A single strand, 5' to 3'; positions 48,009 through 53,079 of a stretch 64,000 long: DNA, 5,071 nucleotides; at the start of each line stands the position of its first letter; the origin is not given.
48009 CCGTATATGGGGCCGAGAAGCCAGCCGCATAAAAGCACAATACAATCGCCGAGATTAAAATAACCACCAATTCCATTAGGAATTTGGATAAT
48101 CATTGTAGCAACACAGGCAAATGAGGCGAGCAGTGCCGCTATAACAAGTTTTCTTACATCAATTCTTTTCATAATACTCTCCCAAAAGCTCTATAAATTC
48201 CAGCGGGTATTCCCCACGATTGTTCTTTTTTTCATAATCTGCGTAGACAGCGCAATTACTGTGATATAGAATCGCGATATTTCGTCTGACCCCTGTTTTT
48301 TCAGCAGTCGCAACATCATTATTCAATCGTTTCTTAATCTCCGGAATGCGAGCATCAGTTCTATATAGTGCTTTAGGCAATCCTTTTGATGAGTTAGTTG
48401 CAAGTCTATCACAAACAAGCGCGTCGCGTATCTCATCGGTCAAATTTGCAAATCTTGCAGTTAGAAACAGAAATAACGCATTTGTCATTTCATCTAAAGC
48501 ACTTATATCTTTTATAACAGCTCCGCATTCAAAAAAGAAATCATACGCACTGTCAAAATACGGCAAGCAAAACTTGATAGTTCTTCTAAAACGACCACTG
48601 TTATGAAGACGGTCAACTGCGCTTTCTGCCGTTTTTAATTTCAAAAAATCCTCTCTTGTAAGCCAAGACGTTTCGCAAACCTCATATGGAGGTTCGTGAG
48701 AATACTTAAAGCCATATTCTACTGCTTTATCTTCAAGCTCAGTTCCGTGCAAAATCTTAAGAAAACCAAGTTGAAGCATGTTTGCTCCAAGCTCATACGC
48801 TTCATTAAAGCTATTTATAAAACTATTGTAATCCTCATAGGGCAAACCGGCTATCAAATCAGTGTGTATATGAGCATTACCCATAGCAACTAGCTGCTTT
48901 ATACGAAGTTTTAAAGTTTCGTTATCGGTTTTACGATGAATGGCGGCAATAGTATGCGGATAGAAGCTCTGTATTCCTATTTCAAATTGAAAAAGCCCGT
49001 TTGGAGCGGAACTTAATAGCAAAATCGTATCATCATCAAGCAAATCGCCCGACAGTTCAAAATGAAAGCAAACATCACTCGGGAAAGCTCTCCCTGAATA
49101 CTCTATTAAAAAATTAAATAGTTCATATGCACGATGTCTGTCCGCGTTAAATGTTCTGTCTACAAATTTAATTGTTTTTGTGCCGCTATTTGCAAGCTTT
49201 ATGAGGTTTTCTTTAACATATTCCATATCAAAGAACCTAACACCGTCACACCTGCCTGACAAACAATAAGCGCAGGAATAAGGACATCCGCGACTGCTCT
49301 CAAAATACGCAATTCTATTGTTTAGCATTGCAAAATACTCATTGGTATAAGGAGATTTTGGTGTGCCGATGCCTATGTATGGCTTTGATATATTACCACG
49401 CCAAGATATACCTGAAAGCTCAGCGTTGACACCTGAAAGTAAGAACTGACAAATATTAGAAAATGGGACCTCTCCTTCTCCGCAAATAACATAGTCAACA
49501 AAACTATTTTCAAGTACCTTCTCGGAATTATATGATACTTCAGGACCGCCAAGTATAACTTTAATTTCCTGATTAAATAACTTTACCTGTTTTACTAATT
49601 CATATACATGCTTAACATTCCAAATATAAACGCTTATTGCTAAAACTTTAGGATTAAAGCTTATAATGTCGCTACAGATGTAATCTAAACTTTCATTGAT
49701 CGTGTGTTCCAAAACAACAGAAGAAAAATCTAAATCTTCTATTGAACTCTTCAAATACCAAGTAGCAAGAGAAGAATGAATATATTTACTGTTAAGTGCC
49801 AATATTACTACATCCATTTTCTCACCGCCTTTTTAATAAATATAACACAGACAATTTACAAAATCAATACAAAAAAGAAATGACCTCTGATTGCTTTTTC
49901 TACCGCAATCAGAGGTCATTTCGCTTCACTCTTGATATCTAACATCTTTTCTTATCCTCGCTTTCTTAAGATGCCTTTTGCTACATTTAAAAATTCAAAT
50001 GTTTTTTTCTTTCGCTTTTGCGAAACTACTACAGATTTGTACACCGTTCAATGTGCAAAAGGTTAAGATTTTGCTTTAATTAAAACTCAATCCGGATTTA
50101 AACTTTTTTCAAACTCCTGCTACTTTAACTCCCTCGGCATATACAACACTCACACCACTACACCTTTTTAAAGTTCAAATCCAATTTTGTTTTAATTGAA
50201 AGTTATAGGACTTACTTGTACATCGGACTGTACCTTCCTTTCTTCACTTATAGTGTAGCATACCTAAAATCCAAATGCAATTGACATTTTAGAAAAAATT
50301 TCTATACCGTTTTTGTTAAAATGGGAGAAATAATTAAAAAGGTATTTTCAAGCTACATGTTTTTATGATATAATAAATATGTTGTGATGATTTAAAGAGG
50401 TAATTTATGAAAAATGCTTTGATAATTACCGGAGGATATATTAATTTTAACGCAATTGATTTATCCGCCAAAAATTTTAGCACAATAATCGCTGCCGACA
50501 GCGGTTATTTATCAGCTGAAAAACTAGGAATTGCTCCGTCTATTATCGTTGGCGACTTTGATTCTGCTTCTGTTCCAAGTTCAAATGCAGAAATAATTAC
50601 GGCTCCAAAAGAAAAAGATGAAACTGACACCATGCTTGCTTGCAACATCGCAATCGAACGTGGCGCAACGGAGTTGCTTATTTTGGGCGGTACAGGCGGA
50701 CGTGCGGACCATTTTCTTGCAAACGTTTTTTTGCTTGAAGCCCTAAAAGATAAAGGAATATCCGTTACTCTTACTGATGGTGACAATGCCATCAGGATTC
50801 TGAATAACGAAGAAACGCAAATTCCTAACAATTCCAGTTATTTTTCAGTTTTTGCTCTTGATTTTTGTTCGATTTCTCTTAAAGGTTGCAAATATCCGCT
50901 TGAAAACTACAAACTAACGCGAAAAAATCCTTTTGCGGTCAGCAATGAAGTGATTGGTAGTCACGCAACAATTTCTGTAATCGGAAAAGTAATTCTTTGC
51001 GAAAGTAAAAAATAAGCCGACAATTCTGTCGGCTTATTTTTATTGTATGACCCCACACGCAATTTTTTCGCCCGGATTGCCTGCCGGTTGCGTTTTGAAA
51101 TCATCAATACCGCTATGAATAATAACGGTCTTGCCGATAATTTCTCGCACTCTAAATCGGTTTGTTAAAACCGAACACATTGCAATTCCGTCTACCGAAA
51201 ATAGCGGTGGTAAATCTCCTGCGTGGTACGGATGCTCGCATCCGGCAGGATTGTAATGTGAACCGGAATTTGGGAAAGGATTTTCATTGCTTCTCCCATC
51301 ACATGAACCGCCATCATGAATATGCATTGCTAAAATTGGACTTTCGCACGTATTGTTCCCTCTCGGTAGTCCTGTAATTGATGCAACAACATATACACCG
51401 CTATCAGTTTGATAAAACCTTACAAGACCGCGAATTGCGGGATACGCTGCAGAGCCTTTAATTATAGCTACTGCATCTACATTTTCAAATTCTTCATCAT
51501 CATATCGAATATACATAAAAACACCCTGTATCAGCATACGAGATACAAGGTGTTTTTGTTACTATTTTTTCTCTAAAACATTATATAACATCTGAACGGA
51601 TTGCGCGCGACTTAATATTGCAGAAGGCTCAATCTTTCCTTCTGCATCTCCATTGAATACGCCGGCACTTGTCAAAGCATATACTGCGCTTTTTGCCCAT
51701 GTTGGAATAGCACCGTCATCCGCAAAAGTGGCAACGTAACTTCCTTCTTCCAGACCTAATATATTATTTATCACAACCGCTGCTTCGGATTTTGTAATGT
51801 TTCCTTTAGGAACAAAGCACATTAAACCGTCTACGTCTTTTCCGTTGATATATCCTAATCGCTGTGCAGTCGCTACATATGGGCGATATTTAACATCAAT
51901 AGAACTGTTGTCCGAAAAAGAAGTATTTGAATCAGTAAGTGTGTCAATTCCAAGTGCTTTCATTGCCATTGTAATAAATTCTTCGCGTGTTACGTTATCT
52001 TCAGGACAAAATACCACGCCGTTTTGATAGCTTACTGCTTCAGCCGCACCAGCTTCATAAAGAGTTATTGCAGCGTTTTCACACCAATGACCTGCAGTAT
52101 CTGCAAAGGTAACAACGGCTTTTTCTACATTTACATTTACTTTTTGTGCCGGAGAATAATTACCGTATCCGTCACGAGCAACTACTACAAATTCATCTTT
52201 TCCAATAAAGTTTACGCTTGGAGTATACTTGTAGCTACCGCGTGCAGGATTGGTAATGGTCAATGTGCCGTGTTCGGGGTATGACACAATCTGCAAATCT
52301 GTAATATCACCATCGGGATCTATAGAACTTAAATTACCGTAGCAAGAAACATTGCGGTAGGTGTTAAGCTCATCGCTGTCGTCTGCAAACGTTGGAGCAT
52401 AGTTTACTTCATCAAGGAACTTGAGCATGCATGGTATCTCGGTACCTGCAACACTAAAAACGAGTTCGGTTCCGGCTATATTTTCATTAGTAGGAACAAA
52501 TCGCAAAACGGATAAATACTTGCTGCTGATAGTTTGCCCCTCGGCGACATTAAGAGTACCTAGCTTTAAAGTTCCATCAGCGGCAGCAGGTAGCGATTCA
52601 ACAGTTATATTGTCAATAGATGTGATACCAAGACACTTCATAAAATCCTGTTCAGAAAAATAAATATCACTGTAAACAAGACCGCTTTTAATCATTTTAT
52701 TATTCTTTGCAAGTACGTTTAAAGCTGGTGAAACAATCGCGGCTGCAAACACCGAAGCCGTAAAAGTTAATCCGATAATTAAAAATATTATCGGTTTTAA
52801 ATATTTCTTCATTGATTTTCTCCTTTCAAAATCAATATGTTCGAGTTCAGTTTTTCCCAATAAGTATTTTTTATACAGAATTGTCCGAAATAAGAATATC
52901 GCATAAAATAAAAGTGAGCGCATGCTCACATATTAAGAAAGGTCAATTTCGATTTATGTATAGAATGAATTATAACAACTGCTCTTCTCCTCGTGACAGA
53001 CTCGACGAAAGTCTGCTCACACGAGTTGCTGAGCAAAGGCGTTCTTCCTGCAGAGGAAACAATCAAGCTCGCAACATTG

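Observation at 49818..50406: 590 bp ORF-free gap encoding a promoter, two long nested hairpins and a strong terminator, all on the minus strand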

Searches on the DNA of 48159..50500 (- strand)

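Call 4: search_rna_families(source=window, start=49700, end=50500, threshold=evalue, max_evalue=10, show_alignments=3)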
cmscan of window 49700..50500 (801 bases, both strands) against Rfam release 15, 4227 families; matches with E-value up to 10: 14.
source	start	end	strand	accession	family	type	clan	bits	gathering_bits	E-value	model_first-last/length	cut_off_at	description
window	49875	49953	+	RF02274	AniS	Gene;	-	30.7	50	0.0031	1-106/106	no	AniS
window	49859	49940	-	RF04056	mir-982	Gene; miRNA;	-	24.2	70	0.085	1-89/89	no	mir-982 microRNA precursor family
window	50310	50396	-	RF01586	snoR09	Gene; snRNA; snoRNA; CD-box;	-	24.2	50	0.58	1-84/84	no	small nucleolar RNA snoR09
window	49864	49935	-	RF04128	MIR8562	Gene; miRNA;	-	24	211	0.043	1-242/242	no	MIR8562 microRNA precursor family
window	49876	49927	+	RF04343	Plastid-psbA-2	Cis-reg;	CL00153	21.8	55.8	0.19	1-60/60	no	Plastid-psbA-2 3UTR RNA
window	49864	49935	+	RF04128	MIR8562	Gene; miRNA;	-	19.5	211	0.45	1-242/242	no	MIR8562 microRNA precursor family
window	49855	49920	+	RF01459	rliE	Gene; sRNA;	-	19.2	90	1.4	123-182/222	no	Listeria sRNA rliE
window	50005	50087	-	RF02330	TtnuHACA23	Gene; snRNA; snoRNA; HACA-box;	-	18.5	100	7.6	1-135/135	no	Tetrahymena snoRNA TtnuHACA23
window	49836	49960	+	RF02860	Arrc14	Gene; sRNA;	-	17.7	99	6.8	1-167/167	no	Actinobacillus sRNA 14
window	49871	49928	-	RF04245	MIR169_7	Gene; miRNA;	CL00098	17.2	44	3.9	1-85/85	no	MIR169_7 microRNA precursor family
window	49856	49972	-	RF03530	bglG-cis-reg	Cis-reg;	-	16.8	80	3.7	1-137/137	no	cis-regulatory element of the bglG/LicT operon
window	50071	50203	-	RF04097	MIR2630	Gene; miRNA;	-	15.9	144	1.9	1-229/229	no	MIR2630 microRNA precursor family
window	49867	49931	-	RF04097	MIR2630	Gene; miRNA;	-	14.7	144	3.6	1-229/229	no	MIR2630 microRNA precursor family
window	49875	49982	-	RF00084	CsrC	Gene; sRNA;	CL00106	12.9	61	0.21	110-244/255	no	CsrC RNA family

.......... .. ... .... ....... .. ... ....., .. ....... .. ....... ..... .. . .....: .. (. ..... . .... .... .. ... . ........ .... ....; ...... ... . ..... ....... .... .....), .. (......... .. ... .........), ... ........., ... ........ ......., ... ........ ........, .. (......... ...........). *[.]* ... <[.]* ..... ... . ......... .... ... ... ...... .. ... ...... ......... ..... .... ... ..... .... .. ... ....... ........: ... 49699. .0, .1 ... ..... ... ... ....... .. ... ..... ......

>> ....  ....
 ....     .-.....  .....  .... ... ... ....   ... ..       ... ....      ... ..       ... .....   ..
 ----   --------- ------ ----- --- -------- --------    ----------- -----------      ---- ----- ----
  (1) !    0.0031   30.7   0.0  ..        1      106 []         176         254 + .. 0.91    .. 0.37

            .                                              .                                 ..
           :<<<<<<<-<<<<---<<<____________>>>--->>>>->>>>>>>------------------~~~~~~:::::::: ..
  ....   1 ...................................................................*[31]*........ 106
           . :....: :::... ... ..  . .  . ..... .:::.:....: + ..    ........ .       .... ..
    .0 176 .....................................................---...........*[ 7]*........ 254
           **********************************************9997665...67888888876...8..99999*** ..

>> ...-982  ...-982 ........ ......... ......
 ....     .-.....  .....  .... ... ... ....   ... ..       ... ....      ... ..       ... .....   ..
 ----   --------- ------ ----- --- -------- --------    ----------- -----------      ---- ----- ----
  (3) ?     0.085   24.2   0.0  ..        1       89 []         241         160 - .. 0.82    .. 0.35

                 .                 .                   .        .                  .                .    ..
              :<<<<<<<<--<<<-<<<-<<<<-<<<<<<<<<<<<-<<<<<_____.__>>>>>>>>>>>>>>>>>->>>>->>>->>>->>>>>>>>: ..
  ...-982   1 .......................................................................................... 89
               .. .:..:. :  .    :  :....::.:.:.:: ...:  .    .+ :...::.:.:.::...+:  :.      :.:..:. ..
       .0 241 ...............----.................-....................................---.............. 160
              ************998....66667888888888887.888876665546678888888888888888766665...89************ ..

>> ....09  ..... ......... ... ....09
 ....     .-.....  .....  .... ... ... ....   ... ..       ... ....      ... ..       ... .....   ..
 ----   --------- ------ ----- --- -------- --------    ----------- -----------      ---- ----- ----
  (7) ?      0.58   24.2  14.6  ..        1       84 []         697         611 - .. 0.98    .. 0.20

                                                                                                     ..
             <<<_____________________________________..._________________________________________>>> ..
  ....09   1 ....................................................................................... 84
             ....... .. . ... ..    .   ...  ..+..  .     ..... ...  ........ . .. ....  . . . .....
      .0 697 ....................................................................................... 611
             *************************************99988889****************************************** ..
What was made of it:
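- On Any Rfam 15 family (riboswitches, T-box, 6S, tmRNA, RNase P, SRP, known sRNAs, large ncRNAs such as OLE, GOLLD, ROOL, raiA): In E-value mode there were only sub-threshold hairpin hits on the terminator; the best was AniS at 30.7 bits against a cut-off of 50 (call 4).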

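Call 41: search_rna_families(sources=[L021, L022, L023, L024, L025, L026, L027, L028, L029, L030, L001, L010, L011, L013, L014, L015, L016], threshold=gathering)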
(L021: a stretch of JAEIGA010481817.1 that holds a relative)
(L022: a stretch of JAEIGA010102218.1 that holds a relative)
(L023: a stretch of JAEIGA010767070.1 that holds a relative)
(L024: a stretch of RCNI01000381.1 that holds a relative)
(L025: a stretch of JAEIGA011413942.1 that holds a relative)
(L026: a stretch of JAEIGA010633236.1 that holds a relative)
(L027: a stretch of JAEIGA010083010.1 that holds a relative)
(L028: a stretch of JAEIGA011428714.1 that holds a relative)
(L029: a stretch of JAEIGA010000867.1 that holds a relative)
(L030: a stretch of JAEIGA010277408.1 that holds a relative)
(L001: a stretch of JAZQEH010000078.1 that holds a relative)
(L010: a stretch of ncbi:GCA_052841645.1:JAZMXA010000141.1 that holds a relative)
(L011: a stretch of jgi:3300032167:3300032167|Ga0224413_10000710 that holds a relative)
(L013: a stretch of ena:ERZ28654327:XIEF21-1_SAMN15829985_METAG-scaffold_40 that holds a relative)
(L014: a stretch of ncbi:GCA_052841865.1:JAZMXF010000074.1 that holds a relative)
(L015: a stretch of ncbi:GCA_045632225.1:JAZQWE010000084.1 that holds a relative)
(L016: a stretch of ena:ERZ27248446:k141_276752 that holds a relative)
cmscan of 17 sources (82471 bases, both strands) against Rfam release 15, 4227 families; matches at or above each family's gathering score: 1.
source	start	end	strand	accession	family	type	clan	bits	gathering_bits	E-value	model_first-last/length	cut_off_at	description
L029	7848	7920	-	RF00005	tRNA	Gene; tRNA;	CL00001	59.6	29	3e-10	1-71/71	no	tRNA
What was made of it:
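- On Any Rfam 15 family (riboswitches, T-box, 6S, tmRNA, RNase P, SRP, known sRNAs, large ncRNAs such as OLE, GOLLD, ROOL, raiA): There was no match in the elements of 17 related loci (call 41).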

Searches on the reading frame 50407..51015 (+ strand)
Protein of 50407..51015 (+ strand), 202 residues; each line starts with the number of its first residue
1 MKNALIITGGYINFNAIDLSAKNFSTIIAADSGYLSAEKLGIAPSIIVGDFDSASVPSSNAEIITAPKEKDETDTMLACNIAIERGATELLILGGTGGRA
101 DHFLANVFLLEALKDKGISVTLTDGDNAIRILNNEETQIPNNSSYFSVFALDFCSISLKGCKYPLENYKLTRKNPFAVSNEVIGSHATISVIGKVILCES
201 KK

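Call 8: search_protein_families(library=pfam, proteins=[window:50407-51015:+])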
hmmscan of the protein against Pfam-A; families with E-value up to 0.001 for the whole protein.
window:50407-51015:+ (202 aa): 2 families
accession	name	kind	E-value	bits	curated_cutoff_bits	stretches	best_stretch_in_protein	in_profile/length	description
PF04263.21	TPK_catalytic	-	7e-24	84.4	30.7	1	21-121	5-112/113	Thiamin pyrophosphokinase, catalytic domain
PF04265.19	TPK_B1_binding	-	5e-10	39.3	22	1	142-191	10-62/67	Thiamin pyrophosphokinase, vitamin B1 binding domain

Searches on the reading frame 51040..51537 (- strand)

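Call 8: search_protein_families(library=pfam, proteins=[window:51040-51537:-])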
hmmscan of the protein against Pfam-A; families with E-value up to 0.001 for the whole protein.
window:51040-51537:- (165 aa): 1 family
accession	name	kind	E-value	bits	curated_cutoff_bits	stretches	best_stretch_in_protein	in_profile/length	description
PF00080.25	Sod_Cu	-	2.9e-24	86.4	28.9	1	36-164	2-133/133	Copper/zinc superoxide dismutase (SODC)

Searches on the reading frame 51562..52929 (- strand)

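Call 8: search_protein_families(library=pfam, proteins=[window:51562-52929:-])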
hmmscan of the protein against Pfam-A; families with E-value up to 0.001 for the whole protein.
window:51562-52929:- (455 aa): 4 families
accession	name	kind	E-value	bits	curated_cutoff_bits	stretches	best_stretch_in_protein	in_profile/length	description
PF00395.25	SLH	-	5e-18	65.3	20.8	1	402-443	2-42/44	S-layer homology domain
PF17963.7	Big_9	-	8.8e-11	43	23.6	1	176-261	1-84/89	Bacterial Ig domain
PF17803.7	Cadherin_4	-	1.3e-05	26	25.1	1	174-235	9-71/71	Bacterial cadherin-like domain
PF17892.7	Cadherin_5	-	2.5e-05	24.5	26.5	1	203-268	34-97/98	Cadherin-like domain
